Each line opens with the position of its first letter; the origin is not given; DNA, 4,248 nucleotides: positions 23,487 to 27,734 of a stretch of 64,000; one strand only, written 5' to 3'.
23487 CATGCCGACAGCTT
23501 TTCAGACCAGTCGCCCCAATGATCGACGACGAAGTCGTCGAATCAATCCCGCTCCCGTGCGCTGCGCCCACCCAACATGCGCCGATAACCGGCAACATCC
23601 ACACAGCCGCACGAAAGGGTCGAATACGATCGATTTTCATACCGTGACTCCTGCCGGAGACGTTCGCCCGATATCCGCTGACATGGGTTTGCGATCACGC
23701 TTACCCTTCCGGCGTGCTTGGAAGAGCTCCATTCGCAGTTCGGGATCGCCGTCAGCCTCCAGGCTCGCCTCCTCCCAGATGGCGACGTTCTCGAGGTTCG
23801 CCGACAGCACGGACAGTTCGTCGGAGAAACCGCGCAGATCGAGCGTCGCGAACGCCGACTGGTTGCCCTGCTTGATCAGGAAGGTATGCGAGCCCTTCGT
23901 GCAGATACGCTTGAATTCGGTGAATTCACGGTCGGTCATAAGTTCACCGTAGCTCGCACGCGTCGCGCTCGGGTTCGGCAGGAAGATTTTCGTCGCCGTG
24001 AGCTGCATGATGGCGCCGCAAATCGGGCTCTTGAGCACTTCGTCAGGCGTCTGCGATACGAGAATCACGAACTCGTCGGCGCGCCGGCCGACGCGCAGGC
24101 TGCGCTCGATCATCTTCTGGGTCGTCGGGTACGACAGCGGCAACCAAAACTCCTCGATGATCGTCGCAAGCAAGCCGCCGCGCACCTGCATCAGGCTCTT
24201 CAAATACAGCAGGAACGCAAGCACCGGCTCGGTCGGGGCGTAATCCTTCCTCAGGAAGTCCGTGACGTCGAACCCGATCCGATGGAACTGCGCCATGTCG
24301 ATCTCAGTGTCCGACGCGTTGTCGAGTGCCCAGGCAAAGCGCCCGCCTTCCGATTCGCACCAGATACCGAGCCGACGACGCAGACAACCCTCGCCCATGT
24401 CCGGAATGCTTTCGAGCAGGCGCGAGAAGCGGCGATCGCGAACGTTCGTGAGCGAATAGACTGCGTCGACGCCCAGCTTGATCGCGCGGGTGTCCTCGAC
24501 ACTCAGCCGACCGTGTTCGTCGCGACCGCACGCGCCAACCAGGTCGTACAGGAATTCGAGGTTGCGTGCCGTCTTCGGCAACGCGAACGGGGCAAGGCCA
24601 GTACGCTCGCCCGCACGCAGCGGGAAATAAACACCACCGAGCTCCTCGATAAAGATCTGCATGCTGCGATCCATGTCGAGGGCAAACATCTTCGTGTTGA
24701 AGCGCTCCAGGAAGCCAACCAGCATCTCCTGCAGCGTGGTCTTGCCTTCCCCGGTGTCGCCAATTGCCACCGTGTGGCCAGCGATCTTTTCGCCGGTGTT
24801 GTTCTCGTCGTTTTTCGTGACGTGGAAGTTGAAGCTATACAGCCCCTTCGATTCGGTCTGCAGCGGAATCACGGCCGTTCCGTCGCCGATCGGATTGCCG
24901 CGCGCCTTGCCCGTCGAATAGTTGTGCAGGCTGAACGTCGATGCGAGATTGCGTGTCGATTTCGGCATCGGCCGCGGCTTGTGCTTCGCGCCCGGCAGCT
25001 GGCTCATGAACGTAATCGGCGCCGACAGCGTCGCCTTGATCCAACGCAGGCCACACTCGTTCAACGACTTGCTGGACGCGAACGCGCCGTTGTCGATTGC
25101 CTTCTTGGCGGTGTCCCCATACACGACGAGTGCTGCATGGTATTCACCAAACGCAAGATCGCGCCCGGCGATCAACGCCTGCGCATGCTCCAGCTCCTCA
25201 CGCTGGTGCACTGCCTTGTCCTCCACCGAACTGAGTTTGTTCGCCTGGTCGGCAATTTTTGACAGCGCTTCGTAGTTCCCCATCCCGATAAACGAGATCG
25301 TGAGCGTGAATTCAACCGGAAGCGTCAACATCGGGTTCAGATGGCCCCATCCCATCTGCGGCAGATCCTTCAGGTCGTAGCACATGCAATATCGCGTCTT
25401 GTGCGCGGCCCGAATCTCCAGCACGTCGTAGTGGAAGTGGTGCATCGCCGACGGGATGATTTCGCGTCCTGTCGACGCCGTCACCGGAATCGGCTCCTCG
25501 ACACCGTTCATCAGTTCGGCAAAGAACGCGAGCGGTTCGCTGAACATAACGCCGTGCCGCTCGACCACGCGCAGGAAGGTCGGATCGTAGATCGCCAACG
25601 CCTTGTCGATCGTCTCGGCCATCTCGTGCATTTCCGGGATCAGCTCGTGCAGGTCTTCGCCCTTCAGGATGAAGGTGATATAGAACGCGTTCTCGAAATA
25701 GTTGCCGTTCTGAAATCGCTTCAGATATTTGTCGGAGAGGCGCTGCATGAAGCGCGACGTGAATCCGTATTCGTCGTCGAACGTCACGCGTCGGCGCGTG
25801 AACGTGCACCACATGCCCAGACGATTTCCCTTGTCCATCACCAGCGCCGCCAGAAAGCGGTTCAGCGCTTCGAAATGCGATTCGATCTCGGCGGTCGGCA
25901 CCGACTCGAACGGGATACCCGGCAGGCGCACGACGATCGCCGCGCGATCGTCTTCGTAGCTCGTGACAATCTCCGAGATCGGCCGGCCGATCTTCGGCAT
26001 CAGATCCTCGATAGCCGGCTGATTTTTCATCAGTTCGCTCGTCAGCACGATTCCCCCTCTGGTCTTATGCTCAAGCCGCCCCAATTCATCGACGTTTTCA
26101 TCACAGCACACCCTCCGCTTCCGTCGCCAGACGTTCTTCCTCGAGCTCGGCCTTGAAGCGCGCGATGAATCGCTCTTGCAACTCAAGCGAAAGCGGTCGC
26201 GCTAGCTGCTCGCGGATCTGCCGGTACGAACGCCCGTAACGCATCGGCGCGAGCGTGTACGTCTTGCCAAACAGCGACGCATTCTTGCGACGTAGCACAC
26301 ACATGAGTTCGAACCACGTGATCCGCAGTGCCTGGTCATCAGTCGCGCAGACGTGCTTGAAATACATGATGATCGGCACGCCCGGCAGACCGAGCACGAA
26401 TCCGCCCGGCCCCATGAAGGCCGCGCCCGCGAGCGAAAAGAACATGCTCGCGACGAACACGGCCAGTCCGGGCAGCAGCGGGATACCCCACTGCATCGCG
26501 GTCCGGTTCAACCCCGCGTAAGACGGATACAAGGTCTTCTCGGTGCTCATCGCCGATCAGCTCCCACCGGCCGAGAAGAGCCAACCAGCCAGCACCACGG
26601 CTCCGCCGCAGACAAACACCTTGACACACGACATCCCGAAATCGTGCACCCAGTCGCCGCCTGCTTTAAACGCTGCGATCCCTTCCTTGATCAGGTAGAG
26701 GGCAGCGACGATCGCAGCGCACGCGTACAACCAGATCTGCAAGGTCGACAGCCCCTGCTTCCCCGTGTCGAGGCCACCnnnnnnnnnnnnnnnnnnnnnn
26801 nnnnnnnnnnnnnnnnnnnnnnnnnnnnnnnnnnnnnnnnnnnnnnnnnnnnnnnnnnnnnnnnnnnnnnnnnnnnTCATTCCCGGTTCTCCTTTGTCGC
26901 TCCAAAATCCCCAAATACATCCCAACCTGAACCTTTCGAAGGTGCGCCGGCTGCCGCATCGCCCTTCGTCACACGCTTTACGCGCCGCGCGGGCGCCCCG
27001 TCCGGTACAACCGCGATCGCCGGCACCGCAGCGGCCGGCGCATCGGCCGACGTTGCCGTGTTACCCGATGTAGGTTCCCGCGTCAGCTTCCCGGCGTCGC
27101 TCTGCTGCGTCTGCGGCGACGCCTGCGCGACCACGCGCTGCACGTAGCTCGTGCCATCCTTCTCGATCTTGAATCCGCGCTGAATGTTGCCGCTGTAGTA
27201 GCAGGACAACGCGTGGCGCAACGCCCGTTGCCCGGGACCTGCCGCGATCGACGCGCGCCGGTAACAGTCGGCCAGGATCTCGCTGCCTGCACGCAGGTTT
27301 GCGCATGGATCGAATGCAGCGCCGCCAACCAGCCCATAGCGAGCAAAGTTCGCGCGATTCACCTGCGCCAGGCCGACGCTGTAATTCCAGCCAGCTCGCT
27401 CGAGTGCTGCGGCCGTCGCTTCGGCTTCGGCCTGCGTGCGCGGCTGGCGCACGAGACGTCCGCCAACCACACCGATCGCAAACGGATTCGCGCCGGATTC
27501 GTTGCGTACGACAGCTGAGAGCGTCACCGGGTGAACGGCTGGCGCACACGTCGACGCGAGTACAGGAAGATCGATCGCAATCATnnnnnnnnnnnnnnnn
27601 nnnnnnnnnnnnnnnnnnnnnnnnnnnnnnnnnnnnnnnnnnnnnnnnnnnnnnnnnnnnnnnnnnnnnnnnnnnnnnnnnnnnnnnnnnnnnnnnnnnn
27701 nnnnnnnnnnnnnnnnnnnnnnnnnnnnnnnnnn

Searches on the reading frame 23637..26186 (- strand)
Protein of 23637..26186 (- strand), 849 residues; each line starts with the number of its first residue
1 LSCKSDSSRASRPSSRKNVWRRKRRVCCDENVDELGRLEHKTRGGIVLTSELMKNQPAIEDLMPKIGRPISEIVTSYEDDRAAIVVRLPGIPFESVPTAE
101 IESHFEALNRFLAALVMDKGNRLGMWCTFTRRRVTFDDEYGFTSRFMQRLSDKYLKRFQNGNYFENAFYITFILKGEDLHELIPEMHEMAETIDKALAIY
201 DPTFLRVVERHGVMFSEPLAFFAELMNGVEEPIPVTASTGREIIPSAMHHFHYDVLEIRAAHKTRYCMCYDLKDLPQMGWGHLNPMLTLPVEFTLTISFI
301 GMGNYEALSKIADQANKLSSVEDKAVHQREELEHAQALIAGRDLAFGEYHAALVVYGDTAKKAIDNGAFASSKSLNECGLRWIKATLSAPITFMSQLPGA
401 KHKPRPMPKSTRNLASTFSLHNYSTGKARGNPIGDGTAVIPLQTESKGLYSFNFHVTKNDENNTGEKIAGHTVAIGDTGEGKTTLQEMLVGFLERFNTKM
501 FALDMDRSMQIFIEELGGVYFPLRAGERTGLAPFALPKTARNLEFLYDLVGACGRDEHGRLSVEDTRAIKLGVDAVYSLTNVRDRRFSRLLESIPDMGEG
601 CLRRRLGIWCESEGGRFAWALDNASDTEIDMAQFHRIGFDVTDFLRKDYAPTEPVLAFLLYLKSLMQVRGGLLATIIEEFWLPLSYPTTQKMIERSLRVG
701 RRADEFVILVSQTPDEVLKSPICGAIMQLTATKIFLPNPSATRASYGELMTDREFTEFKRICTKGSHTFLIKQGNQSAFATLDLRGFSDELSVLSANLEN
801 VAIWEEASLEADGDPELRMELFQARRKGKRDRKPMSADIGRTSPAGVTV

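Call 5: search_protein_families(library=pfam, proteins=[window:23637-26186:-], max_evalue=0.01)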
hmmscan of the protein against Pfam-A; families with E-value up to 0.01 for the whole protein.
window:23637-26186:- (849 aa): 3 families
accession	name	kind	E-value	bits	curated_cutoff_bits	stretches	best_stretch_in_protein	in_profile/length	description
PF03135.19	CagE_TrbE_VirB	-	1.3e-26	94.3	21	1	205-401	3-199/204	CagE, TrbE, VirB family, component of type IV transporter system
PF12846.13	AAA_10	-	1.8e-06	27.7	27.5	0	467-516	19-68/362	AAA-like domain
PF19044.6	P-loop_TraG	-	0.00011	21.4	25.8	0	614-736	194-316/413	TraG P-loop domain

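Call 47: search_dna_similar(query=window:23637-26048:-, collection=plasmids, mode=protein, max_rows=45, max_evalue=1e-40)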
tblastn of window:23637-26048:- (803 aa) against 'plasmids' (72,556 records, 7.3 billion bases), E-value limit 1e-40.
The search stops at 5000 records and this limit was reached: more records match than are counted here, and every count below describes the 5000 best-scoring records only.
Records with a match: at least 5000; places in all: 5099; records where one place covers at least 80% of the query: 4438.
Best place of each record, by identity: >=99% 1; 95-99% 1; 60-80% 2; <60% 4996.
By first word of the organism name: Escherichia 1821; Klebsiella 833; Salmonella 388; Enterobacter 247; Campylobacter 206; Citrobacter 163; Rhizobium 162; Pseudomonas 151; Agrobacterium 125; Sinorhizobium 86; and 116 more.
By predicted mobility (MOB-suite, as given by PLSDB): conjugative 4406; non-mobilizable 392; mobilizable 202.
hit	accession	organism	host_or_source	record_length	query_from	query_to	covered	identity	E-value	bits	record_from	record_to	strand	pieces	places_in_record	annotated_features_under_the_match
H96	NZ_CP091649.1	Burkholderia aenigmatica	-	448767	1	803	100%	99.1%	0e+0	1653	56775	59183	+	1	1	transporter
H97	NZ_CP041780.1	Burkholderia sp. MS455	single cell,soybean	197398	1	797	99%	95.4%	0e+0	1588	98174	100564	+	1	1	transporter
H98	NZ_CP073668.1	Burkholderia contaminans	Homo sapiens,blood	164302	1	791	99%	73.1%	0e+0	1229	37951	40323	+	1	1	transporter | hypothetical protein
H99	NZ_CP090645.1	Burkholderia contaminans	sheep,milk,milk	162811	1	791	99%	73.1%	0e+0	1229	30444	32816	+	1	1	transporter | hypothetical protein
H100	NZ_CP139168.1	Robbsia andropogonis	Areca catechu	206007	2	791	98%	58.6%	0e+0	961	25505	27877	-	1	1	transporter | VirB3 family type IV secretion system protein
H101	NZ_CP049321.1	Caballeronia sp. SBC2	whole organism,soil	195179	3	786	98%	58.9%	0e+0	974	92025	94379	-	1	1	transporter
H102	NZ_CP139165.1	Robbsia andropogonis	Areca catechu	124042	2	791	98%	58.1%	0e+0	956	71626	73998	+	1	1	transporter | VirB3 family type IV secretion system protein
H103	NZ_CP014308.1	Burkholderia sp. PAMC 26561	single cell,lichen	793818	1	801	100%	56.4%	0e+0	935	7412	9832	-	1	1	transporter | VirB3 family type IV secretion system protein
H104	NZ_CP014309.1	Burkholderia sp. PAMC 26561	single cell,lichen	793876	1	801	100%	56.4%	0e+0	935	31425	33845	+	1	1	transporter | VirB3 family type IV secretion system protein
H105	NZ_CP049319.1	Caballeronia sp. SBC2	whole organism,soil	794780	1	778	97%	56.9%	0e+0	918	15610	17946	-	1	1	transporter | VirB3 family type IV secretion system protein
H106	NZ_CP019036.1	Massilia putida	Soil,wolfram mine tailing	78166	2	777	97%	52.7%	0e+0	839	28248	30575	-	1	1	transporter | VirB3 family type IV secretion system protein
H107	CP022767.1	Ralstonia solanacearum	Solanum tuberosum,single cell,Potato ...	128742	2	794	99%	50.5%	0e+0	790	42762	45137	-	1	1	transporter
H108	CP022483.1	Ralstonia solanacearum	peanut,cell culture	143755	2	794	99%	50.5%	0e+0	790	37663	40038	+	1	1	transporter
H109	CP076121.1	Ralstonia solanacearum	Solanum muricatum,cell culture,stem,stem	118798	2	794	99%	50.5%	0e+0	790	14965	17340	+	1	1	transporter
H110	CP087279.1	Ralstonia solanacearum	Tobacco,whole organism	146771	2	794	99%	50.5%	0e+0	790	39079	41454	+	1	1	record has no annotation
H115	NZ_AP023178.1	Paraburkholderia largidicola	Physopelta gutta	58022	2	779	97%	48.7%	0e+0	784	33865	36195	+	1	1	transporter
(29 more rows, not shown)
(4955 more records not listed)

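Call 48: get_annotated_region(hit=H115, flank=20000)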
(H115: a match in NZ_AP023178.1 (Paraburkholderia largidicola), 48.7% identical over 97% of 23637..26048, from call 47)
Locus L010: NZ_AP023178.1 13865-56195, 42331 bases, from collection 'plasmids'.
description: Paraburkholderia sp. PGU16 plasmid PPGU16_p3, complete sequence
organism: Paraburkholderia largidicola (NCBI taxid 2735433)
taxonomy: Bacteria; Pseudomonadota; Betaproteobacteria; Burkholderiales; Burkholderiaceae; Paraburkholderia; Paraburkholderia largidicola
host: -; source: Physopelta gutta; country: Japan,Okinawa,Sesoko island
typing (MOB-suite, as given by PLSDB): non-mobilizable
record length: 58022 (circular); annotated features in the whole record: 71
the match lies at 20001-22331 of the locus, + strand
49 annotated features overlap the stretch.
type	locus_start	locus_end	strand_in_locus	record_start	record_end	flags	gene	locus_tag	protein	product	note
CDS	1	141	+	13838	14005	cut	-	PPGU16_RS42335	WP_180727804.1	hypothetical protein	-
CDS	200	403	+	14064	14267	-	-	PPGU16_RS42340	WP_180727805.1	hypothetical protein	-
CDS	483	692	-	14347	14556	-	-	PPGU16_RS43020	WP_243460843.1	hypothetical protein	-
CDS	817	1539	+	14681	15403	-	-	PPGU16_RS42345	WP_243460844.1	DNA ligase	-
CDS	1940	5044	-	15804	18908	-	-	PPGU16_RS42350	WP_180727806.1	LPD7 domain-containing protein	-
CDS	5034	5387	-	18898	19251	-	mobC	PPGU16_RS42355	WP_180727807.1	plasmid mobilization relaxosome protein MobC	-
CDS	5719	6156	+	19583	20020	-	-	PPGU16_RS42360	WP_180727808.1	hypothetical protein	-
CDS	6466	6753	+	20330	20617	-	-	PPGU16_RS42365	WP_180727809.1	DUF6516 family protein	-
CDS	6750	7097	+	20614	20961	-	-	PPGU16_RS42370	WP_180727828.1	transcriptional regulator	-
CDS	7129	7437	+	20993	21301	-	-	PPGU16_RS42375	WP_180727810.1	hypothetical protein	-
CDS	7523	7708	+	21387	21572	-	-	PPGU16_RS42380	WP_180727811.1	hypothetical protein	-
CDS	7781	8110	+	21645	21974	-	-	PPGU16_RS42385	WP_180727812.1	hypothetical protein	-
CDS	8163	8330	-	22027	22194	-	-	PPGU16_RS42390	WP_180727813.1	hypothetical protein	-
CDS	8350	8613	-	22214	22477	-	-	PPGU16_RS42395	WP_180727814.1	transcriptional regulator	-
CDS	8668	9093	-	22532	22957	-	-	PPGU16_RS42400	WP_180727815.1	antirestriction protein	-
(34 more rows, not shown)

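Call 49: get_annotated_region(hit=H98, flank=20000)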
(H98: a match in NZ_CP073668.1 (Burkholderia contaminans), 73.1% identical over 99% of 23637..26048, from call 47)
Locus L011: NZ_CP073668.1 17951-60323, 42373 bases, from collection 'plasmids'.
description: Burkholderia contaminans strain toggle1 plasmid unnamed3, complete sequence
organism: Burkholderia contaminans (NCBI taxid 488447)
taxonomy: Bacteria; Pseudomonadota; Betaproteobacteria; Burkholderiales; Burkholderiaceae; Burkholderia; Burkholderia contaminans
host: -; source: Homo sapiens,blood; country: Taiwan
typing (MOB-suite, as given by PLSDB): non-mobilizable
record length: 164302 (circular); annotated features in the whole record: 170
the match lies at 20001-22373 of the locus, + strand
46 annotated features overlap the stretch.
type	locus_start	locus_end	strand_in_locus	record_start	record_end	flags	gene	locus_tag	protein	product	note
CDS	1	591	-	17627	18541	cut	-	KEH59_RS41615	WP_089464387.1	SOS response-associated peptidase family protein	GO:0006974 - DNA damage response [Evidence IEA]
CDS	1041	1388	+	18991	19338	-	-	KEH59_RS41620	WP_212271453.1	hypothetical protein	-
CDS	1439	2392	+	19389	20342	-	-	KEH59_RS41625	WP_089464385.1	PAS domain S-box protein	-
CDS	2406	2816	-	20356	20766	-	-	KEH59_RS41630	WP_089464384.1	helix-turn-helix transcriptional regulator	-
CDS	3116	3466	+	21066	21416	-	-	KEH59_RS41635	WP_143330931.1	hypothetical protein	-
CDS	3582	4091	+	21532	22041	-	-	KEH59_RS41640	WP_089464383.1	lytic transglycosylase domain-containing protein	-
CDS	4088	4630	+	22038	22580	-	-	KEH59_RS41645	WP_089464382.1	TcpQ domain-containing protein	-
CDS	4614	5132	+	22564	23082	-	-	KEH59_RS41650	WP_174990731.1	toxin co-regulated pilus biosynthesis Q family protein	-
CDS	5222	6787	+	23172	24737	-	-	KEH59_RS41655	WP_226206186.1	pilus assembly protein PilN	-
CDS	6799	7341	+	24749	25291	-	-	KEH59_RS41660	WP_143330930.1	hypothetical protein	-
CDS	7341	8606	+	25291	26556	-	pilO2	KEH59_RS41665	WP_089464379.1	type 4b pilus protein PilO2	-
CDS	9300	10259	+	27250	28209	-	-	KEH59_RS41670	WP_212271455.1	ATPase, T2SS/T4P/T4SS family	-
CDS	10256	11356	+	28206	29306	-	-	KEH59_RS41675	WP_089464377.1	type II secretion system F family protein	-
CDS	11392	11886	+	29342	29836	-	-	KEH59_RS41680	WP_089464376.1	type 4 pilus major pilin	-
CDS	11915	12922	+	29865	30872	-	-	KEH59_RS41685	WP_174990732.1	ATPase, T2SS/T4P/T4SS family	-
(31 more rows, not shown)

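Call 58: search_protein_families(library=ncbifam, proteins=[window:23637-26048:-], max_evalue=0.001)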
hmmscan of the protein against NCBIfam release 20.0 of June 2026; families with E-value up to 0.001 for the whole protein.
window:23637-26048:- (803 aa): 7 families
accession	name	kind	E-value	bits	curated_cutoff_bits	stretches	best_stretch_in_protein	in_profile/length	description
TIGR00929.1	VirB4_CagE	subfamily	6e-132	441.5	643.1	2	137-770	156-782/792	VirB4 family type IV secretion/conjugal transfer ATPase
NF010473.0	PRK13898.1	equivalog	9.5e-88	295.1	1050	1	131-779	164-797/801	type IV secretion system ATPase VirB4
NF010427.0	PRK13853.1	equivalog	6.3e-75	252.5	957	1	12-783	11-787/789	type IV secretion system protein VirB4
NF010447.0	PRK13873.1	equivalog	3.1e-21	75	1020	1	294-698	322-710/815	conjugal transfer protein TrbE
NF010404.0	PRK13830.1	subfamily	1.3e-18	66.1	810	2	273-482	314-516/818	conjugal transfer protein TrbE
NF010466.0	PRK13891.1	subfamily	3.6e-14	51.6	1322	1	273-697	345-759/852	conjugal transfer protein TrbE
TIGR02746.1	TraC-F-type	equivalog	1.9e-05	22.8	567.05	0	427-532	434-544/800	type IV secretion system protein TraC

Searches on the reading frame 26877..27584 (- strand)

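Call 5: search_protein_families(library=pfam, proteins=[window:26877-27584:-], max_evalue=0.01)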
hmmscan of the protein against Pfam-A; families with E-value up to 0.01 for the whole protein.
window:26877-27584:- (235 aa): 2 families
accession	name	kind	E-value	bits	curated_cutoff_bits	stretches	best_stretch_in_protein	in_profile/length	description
PF01464.25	SLT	-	1e-09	38.4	21.3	1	11-143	6-108/117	Transglycosylase SLT domain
PF06871.16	TraH_2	-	0.0035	17.4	26.3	1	11-116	9-117/208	TraH_2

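Call 58: search_protein_families(library=ncbifam, proteins=[window:26877-27584:-], max_evalue=0.001)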
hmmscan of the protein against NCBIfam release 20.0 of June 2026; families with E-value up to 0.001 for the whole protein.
window:26877-27584:- (235 aa): 2 families
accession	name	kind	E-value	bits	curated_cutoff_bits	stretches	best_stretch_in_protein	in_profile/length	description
NF010438.0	PRK13864.1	equivalog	6e-22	78.3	212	1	9-155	33-173/245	type IV secretion system lytic transglycosylase VirB1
NF010417.0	PRK13843.1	subfamily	9.1e-06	25.6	260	1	8-163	6-172/207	TraH family protein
